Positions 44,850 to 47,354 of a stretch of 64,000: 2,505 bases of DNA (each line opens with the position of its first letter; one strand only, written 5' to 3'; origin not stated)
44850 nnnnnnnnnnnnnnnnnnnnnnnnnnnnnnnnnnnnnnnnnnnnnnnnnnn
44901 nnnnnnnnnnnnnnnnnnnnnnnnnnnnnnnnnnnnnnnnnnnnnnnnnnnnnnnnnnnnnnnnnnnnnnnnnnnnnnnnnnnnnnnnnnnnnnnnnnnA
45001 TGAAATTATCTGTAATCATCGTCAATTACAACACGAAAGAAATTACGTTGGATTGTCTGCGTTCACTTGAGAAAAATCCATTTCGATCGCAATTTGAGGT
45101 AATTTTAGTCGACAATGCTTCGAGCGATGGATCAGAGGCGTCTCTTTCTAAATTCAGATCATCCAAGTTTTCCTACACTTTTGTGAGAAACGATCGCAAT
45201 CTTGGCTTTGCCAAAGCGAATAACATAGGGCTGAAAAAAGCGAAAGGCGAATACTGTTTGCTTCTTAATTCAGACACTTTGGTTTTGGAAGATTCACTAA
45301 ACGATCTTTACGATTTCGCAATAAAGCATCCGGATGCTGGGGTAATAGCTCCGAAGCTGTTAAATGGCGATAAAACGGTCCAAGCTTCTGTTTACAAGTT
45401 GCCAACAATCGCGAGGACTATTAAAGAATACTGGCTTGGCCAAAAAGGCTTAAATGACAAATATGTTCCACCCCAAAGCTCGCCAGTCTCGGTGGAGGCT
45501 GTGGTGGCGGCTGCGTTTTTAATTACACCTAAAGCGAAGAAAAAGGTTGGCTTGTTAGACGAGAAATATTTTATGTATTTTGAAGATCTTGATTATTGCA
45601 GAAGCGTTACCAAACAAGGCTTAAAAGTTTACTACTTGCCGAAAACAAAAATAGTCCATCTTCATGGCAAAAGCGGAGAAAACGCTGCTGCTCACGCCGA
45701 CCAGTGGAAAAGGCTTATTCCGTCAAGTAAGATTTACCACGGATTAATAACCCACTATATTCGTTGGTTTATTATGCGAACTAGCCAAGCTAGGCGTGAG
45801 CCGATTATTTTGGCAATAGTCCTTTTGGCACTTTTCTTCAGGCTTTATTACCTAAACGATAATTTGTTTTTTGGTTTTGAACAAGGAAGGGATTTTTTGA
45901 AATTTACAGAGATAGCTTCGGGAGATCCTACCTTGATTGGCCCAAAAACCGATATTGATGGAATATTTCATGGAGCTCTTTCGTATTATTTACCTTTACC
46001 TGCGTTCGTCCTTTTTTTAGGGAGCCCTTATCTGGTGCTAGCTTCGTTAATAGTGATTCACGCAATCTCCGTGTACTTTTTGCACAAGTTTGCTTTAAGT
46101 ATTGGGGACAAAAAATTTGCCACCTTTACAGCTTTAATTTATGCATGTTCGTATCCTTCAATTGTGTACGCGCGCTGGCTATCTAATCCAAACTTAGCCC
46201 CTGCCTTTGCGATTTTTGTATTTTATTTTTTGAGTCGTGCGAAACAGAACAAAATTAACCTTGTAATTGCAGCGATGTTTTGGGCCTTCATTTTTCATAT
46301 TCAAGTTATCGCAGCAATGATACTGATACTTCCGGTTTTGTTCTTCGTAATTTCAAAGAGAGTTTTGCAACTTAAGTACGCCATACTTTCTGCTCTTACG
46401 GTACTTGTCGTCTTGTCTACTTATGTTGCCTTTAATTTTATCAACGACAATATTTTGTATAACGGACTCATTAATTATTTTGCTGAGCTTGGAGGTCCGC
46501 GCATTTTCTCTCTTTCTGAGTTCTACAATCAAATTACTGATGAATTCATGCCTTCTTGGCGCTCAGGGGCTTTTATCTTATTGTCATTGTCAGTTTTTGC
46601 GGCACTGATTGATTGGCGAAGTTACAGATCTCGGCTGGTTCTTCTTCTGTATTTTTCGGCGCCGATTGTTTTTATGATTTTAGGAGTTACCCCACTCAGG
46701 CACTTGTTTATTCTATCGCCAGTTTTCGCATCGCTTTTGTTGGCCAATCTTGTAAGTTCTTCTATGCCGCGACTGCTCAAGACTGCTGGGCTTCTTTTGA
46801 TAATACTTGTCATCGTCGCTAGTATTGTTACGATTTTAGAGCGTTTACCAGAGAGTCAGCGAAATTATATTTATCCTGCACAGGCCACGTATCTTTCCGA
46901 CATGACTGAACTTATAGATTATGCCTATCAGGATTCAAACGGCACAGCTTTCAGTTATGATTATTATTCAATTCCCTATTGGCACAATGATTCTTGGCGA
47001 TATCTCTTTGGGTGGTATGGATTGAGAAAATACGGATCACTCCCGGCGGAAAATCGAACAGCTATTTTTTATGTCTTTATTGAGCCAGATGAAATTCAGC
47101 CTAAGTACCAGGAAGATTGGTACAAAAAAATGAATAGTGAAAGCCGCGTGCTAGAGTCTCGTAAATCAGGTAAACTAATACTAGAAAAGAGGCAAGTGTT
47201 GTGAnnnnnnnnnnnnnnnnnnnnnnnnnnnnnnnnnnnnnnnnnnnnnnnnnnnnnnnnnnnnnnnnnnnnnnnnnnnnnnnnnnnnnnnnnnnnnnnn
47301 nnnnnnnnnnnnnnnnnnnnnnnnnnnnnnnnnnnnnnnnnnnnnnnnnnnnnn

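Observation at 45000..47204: Single-gene fusion of a soluble GT2 to a polytopic PMT-like GT-C domain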

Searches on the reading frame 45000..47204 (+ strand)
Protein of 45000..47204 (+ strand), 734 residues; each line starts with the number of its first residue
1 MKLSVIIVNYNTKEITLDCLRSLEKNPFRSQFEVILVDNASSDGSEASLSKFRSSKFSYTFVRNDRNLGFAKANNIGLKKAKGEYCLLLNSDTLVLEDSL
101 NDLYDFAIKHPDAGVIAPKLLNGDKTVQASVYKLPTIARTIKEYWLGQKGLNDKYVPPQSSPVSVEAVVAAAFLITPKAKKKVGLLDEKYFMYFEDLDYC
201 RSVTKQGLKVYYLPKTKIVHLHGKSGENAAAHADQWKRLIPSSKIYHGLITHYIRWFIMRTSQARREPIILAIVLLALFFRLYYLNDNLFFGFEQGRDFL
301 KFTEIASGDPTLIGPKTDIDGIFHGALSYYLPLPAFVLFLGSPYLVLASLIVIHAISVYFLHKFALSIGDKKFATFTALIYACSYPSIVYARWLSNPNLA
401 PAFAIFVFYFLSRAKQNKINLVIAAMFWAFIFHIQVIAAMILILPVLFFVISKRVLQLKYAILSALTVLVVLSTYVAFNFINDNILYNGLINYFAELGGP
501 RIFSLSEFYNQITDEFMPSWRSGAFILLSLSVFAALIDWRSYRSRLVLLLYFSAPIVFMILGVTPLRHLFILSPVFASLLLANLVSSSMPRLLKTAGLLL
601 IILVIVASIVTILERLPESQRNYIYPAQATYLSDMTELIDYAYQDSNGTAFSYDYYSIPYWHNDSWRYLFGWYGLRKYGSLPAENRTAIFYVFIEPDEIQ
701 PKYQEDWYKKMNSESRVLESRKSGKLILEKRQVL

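Call 4: search_protein_families(library=pfam, proteins=[window:45000-47204:+], max_evalue=0.01)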
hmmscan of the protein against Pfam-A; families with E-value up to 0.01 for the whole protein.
window:45000-47204:+ (734 aa): 4 families
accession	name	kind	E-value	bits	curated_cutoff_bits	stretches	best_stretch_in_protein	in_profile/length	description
PF00535.33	Glycos_transf_2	-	3.2e-25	89.4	23.3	1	4-134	1-130/168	Glycosyl transferase family 2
PF13641.12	Glyco_tranf_2_3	-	3e-11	44.2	27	1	3-227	3-218/230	Glycosyltransferase like family 2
PF10111.15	Glyco_tranf_2_2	-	1.9e-06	28.1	27.3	1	4-105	1-104/276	Glycosyltransferase like family 2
PF13632.12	Glyco_trans_2_3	-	0.00037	20.8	27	1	87-283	3-197/198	Glycosyl transferase family group 2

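Call 6: search_protein_families(library=ncbifam, proteins=[window:45000-47204:+], max_evalue=1)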
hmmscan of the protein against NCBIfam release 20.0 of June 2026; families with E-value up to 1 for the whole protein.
window:45000-47204:+ (734 aa): 21 families
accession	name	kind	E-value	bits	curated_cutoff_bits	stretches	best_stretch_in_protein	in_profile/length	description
TIGR03965.1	mycofact_glyco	equivalog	1.1e-16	60.8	280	1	4-222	77-282/467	mycofactocin biosynthesis glycosyltransferase MftF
TIGR01556.1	rhamnosyltran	subfamily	2.7e-15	56.3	200.55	1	10-225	3-205/281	rhamnosyltransferase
NF038302.1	EPS_HpsE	equivalog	1.9e-12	46.8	300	1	1-221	1-223/307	hormogonium polysaccharide biosynthesis glycosyltransferase HpsE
NF007482.0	PRK10073.1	equivalog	5e-12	45.5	423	1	2-109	7-112/334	glycosyltransferase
NF041875.1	EPS_EpsD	equivalog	1.6e-11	44.2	370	1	3-102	1-99/325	exopolysaccharide biosynthesis glycosyltransferase EpsD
NF047683.1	TeichurnBiosyTuaG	equivalog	2e-11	44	400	1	3-111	8-115/252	teichuronic acid biosynthesis protein TuaG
NF038299.1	EPS_HpsN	equivalog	6.8e-10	38.4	425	1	2-227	2-227/317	hormogonium polysaccharide biosynthesis glycosyltransferase HpsN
TIGR03937.1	PgaC_IcaA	equivalog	7.8e-10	38.3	422.3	1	2-115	46-158/407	poly-beta-1,6-N-acetyl-D-glucosamine synthase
TIGR04009.1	wcaE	equivalog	1.1e-09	38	369.2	1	1-122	1-122/248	colanic acid biosynthesis glycosyltransferase WcaE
NF050050.1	ProtGlycPglI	equivalog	1.7e-09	37.5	500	1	2-105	3-106/306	GalNAc(5)-diNAcBac-PP-undecaprenol beta-1,3-glucosyltransferase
TIGR03111.1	glyc2_xrt_Gpos1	hypoth_equivalog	6.1e-09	35.2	363.95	1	3-105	51-154/439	TIGR03111 family XrtG-associated glycosyltransferase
NF053739.1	GlytfEpsEBac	equivalog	2.5e-07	30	450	1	2-127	2-127/265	glycosyltransferase EpsE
TIGR04242.1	nodulat_NodC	equivalog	2.5e-07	30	550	1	3-119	50-167/395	chitooligosaccharide synthase NodC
TIGR04283.1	glyco_like_mftF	equivalog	4.7e-07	29.6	182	1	3-107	1-97/221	TIGR04283 family arsenosugar biosynthesis glycosyltransferase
NF047588.1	GlcsyltransPgfSStrep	equivalog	4e-05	23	500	1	1-92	1-95/308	glycosyltransferase PgfS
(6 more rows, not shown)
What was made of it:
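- On RfbF/WbbL-type rhamnosyltransferase (TIGR01556): 56.3 bits against a cut-off of 200.55, although the alignment spans residues 10-225 (call 6).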

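Call 9: find_homologous_proteins(query=window:45000-47204:+, max_evalue=0.00001)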
Query window:45000-47204:+ (734 aa): 684 proteins with E <= 0.00001 among 8000 candidates; the best 120 are listed.
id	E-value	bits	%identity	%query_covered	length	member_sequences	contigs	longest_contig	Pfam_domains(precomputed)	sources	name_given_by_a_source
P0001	0.0e+0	1638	100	100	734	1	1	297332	PF10111.15,PF13641.13,PF00535.33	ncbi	-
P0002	4.1e-168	579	58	62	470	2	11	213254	-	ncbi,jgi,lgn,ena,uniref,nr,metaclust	ncbi:hypothetical protein A2803_02580 [Candidatus Woesebacteria bacterium RIFCSPHIGHO2_01_FULL_44_21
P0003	4.2e-161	556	56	63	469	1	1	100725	-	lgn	-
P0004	2.6e-153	530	39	100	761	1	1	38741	PF10111.15,PF13641.13,PF00535.33,PF13231.13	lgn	-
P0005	2.1e-147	511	51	63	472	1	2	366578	PF13231.13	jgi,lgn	-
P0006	2.4e-142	494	49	63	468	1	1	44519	-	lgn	-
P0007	3.4e-142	494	51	63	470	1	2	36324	PF11992.14,PF13231.13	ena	-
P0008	4.7e-137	477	49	63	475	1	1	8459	-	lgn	-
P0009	4.5e-125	437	45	64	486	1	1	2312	PF13231.13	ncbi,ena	-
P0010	6.0e-125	437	36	93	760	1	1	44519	PF10111.15,PF13641.13,PF00535.33,PF13231.13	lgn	-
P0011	6.1e-124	433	46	62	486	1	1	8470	PF13231.13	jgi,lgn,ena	-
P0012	1.2e-123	432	36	100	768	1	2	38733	PF10111.15,PF13641.13,PF00535.33,PF13231.13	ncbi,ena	-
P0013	3.0e-122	428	44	64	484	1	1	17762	PF13231.13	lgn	-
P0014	1.0e-118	416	42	64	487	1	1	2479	PF13231.13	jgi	-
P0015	2.0e-116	408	37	93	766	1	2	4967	PF13712.13,PF10111.15,PF13641.13,PF00535.33,PF13231.13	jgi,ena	jgi:hypothetical protein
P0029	5.3e-90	321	56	36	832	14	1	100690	PF13632.13,PF10131.16,PF13641.13,PF00535.33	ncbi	-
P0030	4.2e-88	315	57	36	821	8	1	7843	PF13632.13,PF10111.15,PF13641.13,PF00535.33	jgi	jgi:GT2 family glycosyltransferase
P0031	9.2e-87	310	55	38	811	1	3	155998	PF13632.13,PF13641.13,PF00535.33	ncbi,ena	ncbi:MAG: glycosyltransferase [Patescibacteria group bacterium]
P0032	2.0e-86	309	52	38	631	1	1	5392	PF13712.13,PF13632.13,PF10111.15,PF13641.13,PF00535.33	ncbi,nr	ncbi:MAG: glycosyltransferase, partial [bacterium]|nr:glycosyltransferase [bacterium]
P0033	3.7e-86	308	56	36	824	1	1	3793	PF10111.15,PF13641.13,PF00535.33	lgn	-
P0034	3.9e-86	308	50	41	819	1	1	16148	PF13641.13,PF00535.33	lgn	-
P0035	2.0e-85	306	54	38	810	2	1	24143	PF13632.13,PF13641.13,PF00535.33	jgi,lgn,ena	-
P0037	1.4e-84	303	44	49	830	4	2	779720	PF10111.15,PF13641.13,PF00535.33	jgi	jgi:GT2 family glycosyltransferase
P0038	2.4e-84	302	54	36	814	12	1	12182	PF10111.15,PF13641.13,PF00535.33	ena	-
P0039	3.7e-84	302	55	36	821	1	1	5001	PF10111.15,PF13641.13,PF00535.33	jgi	jgi:GT2 family glycosyltransferase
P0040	6.2e-83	298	51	38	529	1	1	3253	PF13712.13,PF13632.13,PF10131.16,PF10111.15,PF13641.13,PF09586.17,PF00535.33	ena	-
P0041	2.2e-82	296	52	37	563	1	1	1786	PF10131.16,PF13641.13,PF00535.33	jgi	jgi:GT2 family glycosyltransferase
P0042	3.3e-82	295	53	36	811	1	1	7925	PF10131.16,PF13641.13,PF00535.33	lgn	-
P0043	2.4e-81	292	42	50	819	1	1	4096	PF10131.16,PF13641.13,PF00535.33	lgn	-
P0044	3.5e-81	292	51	38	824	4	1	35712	PF10111.15,PF13641.13,PF00535.33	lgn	-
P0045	4.5e-81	292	41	58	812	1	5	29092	PF13641.13,PF00535.33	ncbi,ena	-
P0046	1.1e-80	290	53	36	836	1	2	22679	PF10131.16,PF10111.15,PF13641.13,PF00535.33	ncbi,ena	-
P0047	1.1e-80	290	43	49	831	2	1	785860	PF10131.16,PF13641.13,PF00535.33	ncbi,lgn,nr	ncbi:MAG: hypothetical protein KatS3mg088_423 [Patescibacteria group bacterium]|nr:MAG: hypothetical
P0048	3.1e-80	289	35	65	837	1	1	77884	PF10131.16,PF10111.15,PF13641.13,PF00535.33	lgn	-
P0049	5.6e-80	288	53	36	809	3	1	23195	PF10131.16,PF13641.13,PF00535.33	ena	-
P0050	8.9e-80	287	46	46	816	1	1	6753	PF13641.13,PF00535.33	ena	-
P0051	1.4e-79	287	53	37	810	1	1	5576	PF10131.16,PF13641.13,PF00535.33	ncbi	-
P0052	1.7e-79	286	54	36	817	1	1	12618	PF13712.13,PF13641.13,PF00535.33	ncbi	-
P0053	5.8e-79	285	47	41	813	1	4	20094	PF13641.13,PF09586.17,PF00535.33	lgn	-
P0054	7.3e-79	284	49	36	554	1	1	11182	PF13712.13,PF13632.13,PF10111.15,PF13641.13,PF00535.33,PF12804.14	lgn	-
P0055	9.3e-79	284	54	36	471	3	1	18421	PF13712.13,PF10111.15,PF13641.13,PF00535.33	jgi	-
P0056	1.3e-78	283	50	39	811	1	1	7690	PF10111.15,PF13641.13,PF09586.17,PF00535.33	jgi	jgi:GT2 family glycosyltransferase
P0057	4.3e-78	282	52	36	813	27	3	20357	PF10131.16,PF13641.13,PF00535.33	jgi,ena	-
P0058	5.8e-77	278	45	46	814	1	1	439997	PF13712.13,PF13641.13,PF00535.33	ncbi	-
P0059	3.7e-76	275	49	39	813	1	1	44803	PF13641.13,PF00535.33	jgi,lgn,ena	-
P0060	4.2e-76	275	52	35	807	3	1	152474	PF13632.13,PF10131.16,PF13641.13,PF00535.33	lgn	-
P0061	7.5e-76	274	50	36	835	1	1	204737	PF13641.13,PF00535.33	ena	-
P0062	1.4e-75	273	50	36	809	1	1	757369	PF13641.13,PF09586.17,PF00535.33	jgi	jgi:GT2 family glycosyltransferase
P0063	4.7e-75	272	50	38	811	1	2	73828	PF13632.13,PF10111.15,PF13641.13,PF09586.17,PF00535.33,PF13231.13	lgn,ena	-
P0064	1.2e-74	270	51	37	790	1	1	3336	PF13712.13,PF13632.13,PF10131.16,PF13641.13,PF00535.33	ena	-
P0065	6.2e-74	268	37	66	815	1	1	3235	PF13641.13,PF00535.33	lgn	-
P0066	1.2e-73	267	47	35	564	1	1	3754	PF13632.13,PF10111.15,PF13641.13,PF00535.33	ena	-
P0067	1.6e-73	267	49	38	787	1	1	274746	PF13632.13,PF13641.13,PF09586.17,PF00535.33,PF13231.13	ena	-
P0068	8.6e-73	264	51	37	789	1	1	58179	PF13712.13,PF13632.13,PF10131.16,PF13641.13,PF00535.33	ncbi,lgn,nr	ncbi:MAG TPA: glycosyltransferase [Patescibacteria group bacterium]|nr:glycosyltransferase [Patescib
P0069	1.8e-70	256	49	36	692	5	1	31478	PF13712.13,PF13632.13,PF10111.15,PF13641.13,PF00535.33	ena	-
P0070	5.2e-70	255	51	38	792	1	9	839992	PF13712.13,PF10131.16,PF13641.13,PF00535.33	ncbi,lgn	-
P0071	9.4e-70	254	32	31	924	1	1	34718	PF13632.13,PF10111.15,PF13506.14,PF13641.13,PF00535.33,PF02709.21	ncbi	-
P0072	1.3e-69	254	51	36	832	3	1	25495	PF13632.13,PF10111.15,PF13506.14,PF13641.13,PF00535.33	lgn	-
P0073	1.7e-69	253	47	36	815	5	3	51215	PF10131.16,PF13641.13,PF00535.33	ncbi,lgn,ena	ncbi:MAG: glycosyltransferase [Patescibacteria group bacterium]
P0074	2.0e-69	253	49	36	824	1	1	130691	PF13641.13,PF00535.33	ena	-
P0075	9.4e-69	251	51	36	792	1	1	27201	PF13712.13,PF13641.13,PF00535.33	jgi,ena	-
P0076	1.4e-67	247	53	36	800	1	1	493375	PF13712.13,PF13632.13,PF10111.15,PF13641.13,PF09586.17,PF00535.33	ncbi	-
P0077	4.1e-66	242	46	38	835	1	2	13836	PF10131.16,PF13641.13,PF00535.33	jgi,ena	-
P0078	2.0e-65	240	38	34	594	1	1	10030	PF13632.13,PF10111.15,PF13641.13,PF00535.33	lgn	-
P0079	3.7e-64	236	47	38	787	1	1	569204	PF13641.13,PF00535.33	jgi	jgi:GT2 family glycosyltransferase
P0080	6.2e-64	235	47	38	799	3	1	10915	PF13712.13,PF13632.13,PF10131.16,PF13641.13,PF00535.33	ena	-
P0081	1.0e-62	231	46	36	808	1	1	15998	PF13632.13,PF13641.13,PF00535.33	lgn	-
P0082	8.4e-62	228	46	38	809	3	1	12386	PF13712.13,PF13641.13,PF00535.33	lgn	-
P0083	8.0e-61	225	50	33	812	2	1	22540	PF13506.14,PF13641.13,PF00535.33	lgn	-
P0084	2.3e-60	223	36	36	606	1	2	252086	PF13641.13,PF00535.33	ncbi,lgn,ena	-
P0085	5.3e-60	222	35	66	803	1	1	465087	PF10131.16,PF13641.13,PF00535.33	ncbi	-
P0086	1.5e-59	220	34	36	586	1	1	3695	PF13632.13,PF10111.15,PF13641.13,PF00535.33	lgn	-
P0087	1.3e-58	217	48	38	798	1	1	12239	PF10131.16,PF13641.13,PF00535.33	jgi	jgi:GT2 family glycosyltransferase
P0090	5.1e-53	199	43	36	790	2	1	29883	PF10131.16,PF10111.15,PF13641.13,PF00535.33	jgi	-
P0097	5.5e-49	185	29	83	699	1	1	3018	PF10111.15,PF13641.13,PF00535.33,PF02709.21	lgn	-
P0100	2.3e-47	180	30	83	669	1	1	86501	PF13712.13,PF10111.15,PF13641.13,PF00535.33,PF02709.21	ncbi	-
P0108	2.3e-39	154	40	31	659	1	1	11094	PF13712.13,PF13632.13,PF13727.13,PF10111.15,PF13506.14,PF13641.13,PF02397.23,PF00535.33,PF02709.21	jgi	jgi:GT2 family glycosyltransferase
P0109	3.7e-39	153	38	31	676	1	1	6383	PF13712.13,PF13632.13,PF13727.13,PF10111.15,PF13506.14,PF13641.13,PF02397.23,PF00535.33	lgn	-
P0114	8.3e-38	148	39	31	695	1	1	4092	PF13632.13,PF13641.13,PF00534.27,PF13477.13,PF13579.13,PF13524.13,PF13439.13,PF00535.33,PF20706.4,PF13692.13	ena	-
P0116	1.1e-37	148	35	40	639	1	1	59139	PF10111.15,PF13641.13,PF00535.33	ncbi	-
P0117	1.1e-37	148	28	68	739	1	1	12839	PF10111.15,PF13641.13,PF00535.33,PF13231.13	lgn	-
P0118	1.4e-37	148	39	34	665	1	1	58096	PF13712.13,PF13632.13,PF13727.13,PF10111.15,PF13641.13,PF02397.23,PF00535.33,PF02709.21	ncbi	-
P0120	2.5e-37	147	28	59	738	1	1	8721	PF13712.13,PF10111.15,PF13641.13,PF00535.33,PF13231.13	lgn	-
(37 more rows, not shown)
